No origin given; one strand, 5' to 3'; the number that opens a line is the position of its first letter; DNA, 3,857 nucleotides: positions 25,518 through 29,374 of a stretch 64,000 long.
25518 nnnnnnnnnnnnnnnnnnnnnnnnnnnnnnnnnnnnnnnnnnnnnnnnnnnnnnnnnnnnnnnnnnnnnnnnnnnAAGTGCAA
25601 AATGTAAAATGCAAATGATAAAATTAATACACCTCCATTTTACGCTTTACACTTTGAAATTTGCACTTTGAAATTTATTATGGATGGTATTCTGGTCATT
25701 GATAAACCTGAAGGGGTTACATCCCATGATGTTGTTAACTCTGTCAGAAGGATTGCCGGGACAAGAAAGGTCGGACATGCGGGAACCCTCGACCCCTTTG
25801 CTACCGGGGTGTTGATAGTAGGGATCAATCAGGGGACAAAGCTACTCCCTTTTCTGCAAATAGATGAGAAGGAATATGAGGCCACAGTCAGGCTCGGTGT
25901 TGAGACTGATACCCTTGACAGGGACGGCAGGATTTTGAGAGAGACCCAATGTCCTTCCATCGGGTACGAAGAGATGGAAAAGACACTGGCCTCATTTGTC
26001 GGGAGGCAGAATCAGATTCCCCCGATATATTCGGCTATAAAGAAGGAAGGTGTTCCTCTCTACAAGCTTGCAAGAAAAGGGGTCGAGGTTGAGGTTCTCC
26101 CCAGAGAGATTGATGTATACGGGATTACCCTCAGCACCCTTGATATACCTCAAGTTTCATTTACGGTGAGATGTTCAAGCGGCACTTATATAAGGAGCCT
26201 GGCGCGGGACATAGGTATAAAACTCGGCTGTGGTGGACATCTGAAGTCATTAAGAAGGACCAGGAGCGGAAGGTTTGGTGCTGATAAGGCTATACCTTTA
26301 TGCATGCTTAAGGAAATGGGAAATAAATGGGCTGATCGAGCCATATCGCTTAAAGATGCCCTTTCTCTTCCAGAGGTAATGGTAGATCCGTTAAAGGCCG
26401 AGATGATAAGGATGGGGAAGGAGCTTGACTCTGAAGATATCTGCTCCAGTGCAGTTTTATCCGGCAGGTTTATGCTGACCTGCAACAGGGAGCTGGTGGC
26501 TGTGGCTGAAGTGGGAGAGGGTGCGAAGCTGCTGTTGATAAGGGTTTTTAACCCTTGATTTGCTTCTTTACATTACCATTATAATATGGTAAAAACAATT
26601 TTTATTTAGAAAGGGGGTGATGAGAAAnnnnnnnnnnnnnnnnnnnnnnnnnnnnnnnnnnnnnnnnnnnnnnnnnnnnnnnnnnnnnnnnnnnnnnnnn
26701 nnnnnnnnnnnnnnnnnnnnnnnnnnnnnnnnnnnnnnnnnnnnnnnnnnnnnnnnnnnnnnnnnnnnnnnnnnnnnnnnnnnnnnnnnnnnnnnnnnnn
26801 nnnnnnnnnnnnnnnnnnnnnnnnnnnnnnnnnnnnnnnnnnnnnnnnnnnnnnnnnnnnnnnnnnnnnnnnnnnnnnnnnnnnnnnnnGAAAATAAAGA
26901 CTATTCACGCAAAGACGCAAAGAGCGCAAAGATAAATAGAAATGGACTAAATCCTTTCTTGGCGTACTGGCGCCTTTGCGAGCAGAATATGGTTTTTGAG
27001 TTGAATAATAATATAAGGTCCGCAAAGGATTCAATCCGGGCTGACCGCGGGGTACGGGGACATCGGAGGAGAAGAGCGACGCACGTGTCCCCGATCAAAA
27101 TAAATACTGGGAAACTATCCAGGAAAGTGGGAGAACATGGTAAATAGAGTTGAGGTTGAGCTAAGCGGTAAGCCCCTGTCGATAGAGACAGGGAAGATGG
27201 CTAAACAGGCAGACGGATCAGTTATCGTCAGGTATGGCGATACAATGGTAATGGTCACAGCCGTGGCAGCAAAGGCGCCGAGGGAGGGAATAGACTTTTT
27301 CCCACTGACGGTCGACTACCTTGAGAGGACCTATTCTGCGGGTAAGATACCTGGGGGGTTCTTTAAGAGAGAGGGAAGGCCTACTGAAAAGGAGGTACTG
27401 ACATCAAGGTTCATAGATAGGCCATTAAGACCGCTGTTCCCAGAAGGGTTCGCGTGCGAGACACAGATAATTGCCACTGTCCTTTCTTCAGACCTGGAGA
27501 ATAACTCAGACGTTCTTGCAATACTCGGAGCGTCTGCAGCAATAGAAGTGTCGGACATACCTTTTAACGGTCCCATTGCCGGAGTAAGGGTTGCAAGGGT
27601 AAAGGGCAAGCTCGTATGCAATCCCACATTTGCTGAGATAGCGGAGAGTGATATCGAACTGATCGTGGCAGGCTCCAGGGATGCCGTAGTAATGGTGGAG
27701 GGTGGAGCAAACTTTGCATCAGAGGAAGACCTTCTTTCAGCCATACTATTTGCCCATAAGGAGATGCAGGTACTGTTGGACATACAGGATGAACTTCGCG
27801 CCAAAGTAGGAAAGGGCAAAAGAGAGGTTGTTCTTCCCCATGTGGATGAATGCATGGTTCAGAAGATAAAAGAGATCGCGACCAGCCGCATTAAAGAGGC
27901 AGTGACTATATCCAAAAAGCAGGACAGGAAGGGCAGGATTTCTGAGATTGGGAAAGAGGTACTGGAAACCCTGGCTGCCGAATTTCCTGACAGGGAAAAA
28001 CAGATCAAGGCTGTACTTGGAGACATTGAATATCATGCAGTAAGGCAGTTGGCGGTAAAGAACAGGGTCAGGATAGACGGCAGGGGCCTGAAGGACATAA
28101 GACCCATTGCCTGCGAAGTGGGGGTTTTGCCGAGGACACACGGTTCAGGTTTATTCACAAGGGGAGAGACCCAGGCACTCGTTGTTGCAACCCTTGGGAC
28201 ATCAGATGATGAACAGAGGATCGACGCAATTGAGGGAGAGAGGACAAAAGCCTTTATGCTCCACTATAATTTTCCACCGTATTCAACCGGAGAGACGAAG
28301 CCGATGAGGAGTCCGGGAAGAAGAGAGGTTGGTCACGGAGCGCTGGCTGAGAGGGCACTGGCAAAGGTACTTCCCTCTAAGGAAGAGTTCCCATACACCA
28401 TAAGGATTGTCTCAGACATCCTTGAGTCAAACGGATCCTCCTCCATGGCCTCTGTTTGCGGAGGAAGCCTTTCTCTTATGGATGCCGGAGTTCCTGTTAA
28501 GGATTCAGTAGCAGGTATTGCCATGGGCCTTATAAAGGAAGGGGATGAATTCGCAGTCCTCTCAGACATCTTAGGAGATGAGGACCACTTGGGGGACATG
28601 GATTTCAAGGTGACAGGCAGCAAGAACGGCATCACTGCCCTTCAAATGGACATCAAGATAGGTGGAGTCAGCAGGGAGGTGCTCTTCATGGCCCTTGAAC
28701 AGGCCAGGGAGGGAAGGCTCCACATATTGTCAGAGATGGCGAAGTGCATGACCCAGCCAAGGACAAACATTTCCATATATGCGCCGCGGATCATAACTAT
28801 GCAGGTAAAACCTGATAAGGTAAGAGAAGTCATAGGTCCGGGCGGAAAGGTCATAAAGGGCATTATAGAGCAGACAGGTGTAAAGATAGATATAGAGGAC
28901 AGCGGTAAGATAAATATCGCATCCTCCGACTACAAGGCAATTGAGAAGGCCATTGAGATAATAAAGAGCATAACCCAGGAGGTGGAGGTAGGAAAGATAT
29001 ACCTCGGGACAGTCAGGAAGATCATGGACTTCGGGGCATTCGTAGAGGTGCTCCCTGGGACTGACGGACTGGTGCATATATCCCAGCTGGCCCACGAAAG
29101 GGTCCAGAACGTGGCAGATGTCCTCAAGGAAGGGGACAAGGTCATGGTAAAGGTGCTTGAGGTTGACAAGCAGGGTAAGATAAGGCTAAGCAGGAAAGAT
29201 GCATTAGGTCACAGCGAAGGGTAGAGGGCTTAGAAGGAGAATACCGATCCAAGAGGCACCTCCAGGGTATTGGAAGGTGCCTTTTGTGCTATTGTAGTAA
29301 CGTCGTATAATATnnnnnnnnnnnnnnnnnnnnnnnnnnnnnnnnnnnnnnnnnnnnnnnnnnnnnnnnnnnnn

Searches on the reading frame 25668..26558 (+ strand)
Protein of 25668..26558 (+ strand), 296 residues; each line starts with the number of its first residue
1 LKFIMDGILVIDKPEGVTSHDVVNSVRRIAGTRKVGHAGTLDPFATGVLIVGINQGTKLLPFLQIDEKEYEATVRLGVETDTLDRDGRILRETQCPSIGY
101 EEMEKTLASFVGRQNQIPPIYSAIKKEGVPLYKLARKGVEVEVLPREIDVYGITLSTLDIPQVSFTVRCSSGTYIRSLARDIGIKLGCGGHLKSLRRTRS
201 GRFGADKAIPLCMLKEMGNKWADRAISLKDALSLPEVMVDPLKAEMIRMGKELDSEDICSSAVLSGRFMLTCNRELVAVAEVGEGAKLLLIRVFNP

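Call 11: search_protein_families(library=pfam, proteins=[window:25668-26558:+])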
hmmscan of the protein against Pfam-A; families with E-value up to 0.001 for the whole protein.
window:25668-26558:+ (296 aa): 2 families
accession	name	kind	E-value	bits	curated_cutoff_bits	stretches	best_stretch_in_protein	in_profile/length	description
PF01509.24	TruB_N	-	1.4e-53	181.8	27.3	1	27-175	1-149/149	TruB family pseudouridylate synthase (N terminal domain)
PF16198.10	TruB_C_2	-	4.5e-12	46.4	29.3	1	176-224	1-49/66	tRNA pseudouridylate synthase B C-terminal domain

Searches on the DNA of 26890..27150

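Call 8: search_rna_families(source=window, start=26890, end=27150, threshold=evalue, max_evalue=10, show_alignments=4)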
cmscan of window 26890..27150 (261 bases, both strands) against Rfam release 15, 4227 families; matches with E-value up to 10: 2.
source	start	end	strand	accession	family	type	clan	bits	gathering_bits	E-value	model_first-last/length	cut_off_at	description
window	26902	26986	-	RF03846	mir-4861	Gene; miRNA;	-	16.1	100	1.1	1-94/94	no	mir-4861 microRNA precursor family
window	26892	26944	+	RF01143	sR16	Gene; snRNA; snoRNA; CD-box;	-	15.4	70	1.1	1-53/53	no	Small nucleolar RNA sR16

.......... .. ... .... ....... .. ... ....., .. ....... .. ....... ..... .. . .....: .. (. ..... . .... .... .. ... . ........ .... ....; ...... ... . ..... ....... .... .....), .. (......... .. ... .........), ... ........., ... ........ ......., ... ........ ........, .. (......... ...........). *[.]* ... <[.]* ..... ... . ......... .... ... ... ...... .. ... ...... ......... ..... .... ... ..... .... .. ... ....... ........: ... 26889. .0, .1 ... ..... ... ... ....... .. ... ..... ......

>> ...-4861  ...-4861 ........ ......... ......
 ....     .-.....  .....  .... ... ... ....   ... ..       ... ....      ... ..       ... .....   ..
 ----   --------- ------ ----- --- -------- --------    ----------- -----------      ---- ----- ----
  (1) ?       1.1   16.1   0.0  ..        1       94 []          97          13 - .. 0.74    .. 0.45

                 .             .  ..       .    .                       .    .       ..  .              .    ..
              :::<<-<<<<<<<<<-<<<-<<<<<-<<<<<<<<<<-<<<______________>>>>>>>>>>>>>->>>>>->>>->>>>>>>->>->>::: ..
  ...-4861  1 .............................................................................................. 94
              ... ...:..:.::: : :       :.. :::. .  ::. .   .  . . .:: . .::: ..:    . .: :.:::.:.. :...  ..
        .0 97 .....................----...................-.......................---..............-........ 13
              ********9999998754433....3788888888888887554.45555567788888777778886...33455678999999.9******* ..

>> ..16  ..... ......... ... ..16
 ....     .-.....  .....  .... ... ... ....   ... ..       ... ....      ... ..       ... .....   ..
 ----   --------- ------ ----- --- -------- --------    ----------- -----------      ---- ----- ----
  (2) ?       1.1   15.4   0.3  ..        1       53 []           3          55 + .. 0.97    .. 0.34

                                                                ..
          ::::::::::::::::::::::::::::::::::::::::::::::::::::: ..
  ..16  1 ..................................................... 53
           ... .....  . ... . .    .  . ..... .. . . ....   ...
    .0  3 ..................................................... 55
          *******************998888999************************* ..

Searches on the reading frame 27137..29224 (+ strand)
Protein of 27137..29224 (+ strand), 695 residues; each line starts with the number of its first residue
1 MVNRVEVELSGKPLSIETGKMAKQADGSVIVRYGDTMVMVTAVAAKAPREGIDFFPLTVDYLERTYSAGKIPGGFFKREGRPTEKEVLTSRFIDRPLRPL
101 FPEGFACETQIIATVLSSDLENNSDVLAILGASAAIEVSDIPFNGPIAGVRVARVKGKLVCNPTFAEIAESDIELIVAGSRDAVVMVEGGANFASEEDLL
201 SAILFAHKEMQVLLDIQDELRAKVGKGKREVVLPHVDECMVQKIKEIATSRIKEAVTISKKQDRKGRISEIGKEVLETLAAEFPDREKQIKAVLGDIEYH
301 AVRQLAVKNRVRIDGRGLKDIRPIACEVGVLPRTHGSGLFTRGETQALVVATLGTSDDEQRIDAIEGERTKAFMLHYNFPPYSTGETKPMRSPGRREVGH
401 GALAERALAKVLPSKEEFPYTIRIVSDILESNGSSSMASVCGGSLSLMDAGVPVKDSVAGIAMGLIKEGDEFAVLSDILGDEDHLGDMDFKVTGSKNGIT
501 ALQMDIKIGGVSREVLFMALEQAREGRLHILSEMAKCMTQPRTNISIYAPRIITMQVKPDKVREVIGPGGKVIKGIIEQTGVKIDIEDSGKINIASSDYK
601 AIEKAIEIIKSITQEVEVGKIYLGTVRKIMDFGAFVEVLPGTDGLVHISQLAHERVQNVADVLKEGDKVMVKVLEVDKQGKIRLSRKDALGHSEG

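Call 11: search_protein_families(library=pfam, proteins=[window:27137-29224:+])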
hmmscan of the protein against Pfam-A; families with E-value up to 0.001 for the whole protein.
window:27137-29224:+ (695 aa): 5 families
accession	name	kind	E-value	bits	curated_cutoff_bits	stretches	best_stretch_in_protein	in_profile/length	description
PF01138.27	RNase_PH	-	1.7e-60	203.6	25.5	2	12-142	3-130/130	3' exoribonuclease family, domain 1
PF03725.20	RNase_PH_C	-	6.1e-25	87.4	20.8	2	145-208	1-66/67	3' exoribonuclease family, domain 2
PF00575.29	S1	-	4.4e-20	72.3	22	1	616-687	2-74/74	S1 RNA binding domain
PF03726.19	PNPase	-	3.2e-17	63.2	24.6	1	241-316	3-80/81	Polyribonucleotide nucleotidyltransferase, RNA binding domain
PF00013.35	KH_1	-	3.3e-12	46.4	21.5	1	553-610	2-65/66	KH domain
